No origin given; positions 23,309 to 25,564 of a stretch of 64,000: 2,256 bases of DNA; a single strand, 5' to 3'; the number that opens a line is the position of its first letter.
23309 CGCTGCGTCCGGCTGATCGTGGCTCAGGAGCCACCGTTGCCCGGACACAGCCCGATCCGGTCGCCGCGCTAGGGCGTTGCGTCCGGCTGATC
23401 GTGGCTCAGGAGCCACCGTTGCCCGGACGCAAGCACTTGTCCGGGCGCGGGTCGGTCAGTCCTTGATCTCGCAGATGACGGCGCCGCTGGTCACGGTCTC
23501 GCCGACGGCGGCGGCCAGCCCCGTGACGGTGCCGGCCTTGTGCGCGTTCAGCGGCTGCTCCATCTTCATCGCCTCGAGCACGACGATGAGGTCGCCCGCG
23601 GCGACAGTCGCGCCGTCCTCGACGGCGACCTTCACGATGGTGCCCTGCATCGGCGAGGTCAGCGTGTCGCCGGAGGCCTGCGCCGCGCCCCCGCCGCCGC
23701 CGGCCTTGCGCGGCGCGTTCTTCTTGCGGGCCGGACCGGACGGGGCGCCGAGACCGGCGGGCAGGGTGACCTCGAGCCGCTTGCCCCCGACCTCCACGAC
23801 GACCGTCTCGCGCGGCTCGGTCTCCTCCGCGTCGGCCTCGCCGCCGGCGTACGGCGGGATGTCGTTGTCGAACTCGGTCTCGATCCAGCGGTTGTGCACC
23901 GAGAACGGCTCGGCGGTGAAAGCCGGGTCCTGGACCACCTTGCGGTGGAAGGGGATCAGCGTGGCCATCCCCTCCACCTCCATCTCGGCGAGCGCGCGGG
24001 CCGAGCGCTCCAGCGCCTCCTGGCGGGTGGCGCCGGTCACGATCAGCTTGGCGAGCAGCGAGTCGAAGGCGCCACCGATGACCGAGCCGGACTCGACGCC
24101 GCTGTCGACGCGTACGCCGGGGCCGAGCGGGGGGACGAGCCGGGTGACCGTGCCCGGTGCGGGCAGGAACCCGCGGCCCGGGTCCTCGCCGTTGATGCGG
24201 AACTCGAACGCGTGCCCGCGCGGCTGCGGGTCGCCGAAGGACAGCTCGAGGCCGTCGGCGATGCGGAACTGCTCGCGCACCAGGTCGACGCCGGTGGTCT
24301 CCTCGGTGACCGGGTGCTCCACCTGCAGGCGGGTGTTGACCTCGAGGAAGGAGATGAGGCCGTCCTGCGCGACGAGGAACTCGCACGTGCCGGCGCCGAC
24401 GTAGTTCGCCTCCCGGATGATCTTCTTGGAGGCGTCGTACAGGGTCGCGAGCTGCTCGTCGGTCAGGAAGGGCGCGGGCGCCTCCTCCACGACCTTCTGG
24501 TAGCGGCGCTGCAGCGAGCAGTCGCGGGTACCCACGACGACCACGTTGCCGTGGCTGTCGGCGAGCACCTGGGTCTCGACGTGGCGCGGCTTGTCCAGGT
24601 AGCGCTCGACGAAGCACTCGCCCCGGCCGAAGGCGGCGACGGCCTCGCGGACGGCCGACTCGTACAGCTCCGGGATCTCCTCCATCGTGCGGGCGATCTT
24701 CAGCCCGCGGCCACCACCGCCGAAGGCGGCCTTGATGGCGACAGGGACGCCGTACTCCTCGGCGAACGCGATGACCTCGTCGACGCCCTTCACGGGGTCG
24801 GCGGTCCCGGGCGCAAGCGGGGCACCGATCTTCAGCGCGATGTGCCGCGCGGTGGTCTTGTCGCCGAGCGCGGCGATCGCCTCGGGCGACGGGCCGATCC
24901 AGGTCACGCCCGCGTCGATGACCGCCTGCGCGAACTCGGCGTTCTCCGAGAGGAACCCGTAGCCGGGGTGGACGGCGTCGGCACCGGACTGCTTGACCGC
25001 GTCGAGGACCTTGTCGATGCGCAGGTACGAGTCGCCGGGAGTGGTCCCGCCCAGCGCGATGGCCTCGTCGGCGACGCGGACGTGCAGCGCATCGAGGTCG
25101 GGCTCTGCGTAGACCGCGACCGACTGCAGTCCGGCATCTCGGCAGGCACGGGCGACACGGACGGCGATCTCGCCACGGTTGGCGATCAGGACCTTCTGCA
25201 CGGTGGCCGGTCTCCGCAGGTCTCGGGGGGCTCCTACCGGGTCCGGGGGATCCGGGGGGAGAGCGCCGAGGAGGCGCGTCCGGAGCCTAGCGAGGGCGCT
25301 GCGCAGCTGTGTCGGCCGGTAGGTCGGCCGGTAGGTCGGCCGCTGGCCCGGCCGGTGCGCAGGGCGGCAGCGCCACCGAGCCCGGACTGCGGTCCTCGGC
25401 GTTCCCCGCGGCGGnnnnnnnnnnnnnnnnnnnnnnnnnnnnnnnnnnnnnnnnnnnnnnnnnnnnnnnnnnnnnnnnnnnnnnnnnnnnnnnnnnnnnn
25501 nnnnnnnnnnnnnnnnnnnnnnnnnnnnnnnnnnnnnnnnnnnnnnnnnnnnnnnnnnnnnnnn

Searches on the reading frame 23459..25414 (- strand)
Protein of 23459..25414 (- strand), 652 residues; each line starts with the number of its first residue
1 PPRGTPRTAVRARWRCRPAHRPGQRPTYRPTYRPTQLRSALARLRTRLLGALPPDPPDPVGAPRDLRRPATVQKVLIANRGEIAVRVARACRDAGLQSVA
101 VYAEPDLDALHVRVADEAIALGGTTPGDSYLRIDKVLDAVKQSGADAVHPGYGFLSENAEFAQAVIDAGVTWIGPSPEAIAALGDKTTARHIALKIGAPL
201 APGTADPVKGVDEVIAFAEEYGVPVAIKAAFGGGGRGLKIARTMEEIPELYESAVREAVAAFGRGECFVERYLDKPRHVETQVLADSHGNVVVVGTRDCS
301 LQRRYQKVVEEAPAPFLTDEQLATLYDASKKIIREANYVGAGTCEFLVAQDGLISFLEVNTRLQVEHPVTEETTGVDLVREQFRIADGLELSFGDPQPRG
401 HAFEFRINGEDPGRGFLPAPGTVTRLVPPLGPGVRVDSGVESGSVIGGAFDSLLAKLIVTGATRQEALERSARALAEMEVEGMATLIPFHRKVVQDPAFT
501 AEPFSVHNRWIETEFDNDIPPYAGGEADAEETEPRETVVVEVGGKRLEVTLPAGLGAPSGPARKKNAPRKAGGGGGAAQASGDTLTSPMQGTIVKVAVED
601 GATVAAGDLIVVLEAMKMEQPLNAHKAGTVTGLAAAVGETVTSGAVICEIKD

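Call 51: search_protein_families(library=pfam, proteins=[window:23459-25414:-], max_evalue=0.0001)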
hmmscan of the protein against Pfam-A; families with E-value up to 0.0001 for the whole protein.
window:23459-25414:- (652 aa): 7 families
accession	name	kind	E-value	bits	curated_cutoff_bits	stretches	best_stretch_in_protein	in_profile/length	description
PF02786.22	CPSase_L_D2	-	2.1e-77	259.8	19.8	1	185-392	1-209/211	Carbamoyl-phosphate synthase L chain, ATP binding domain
PF00289.28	Biotin_carb_N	-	2.5e-44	150.7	25.5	1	72-180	2-110/110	Biotin carboxylase, N-terminal domain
PF02785.25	Biotin_carb_C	-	2.4e-33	114.9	32.4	1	404-506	1-103/108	Biotin carboxylase C-terminal domain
PF00364.28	Biotin_lipoyl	-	1.9e-17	63.3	22.1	1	584-650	2-73/73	Biotin-requiring enzyme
PF02222.28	ATP-grasp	-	1e-06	28.9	27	1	209-362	17-162/179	ATP-grasp domain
PF07478.18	Dala_Dala_lig_C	-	9.5e-06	25.7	24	1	216-361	30-174/204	D-ala D-ala ligase C-terminus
PF13533.13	Biotin_lipoyl_2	-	1.3e-05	25.3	29.8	1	584-614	2-32/32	Biotin-lipoyl like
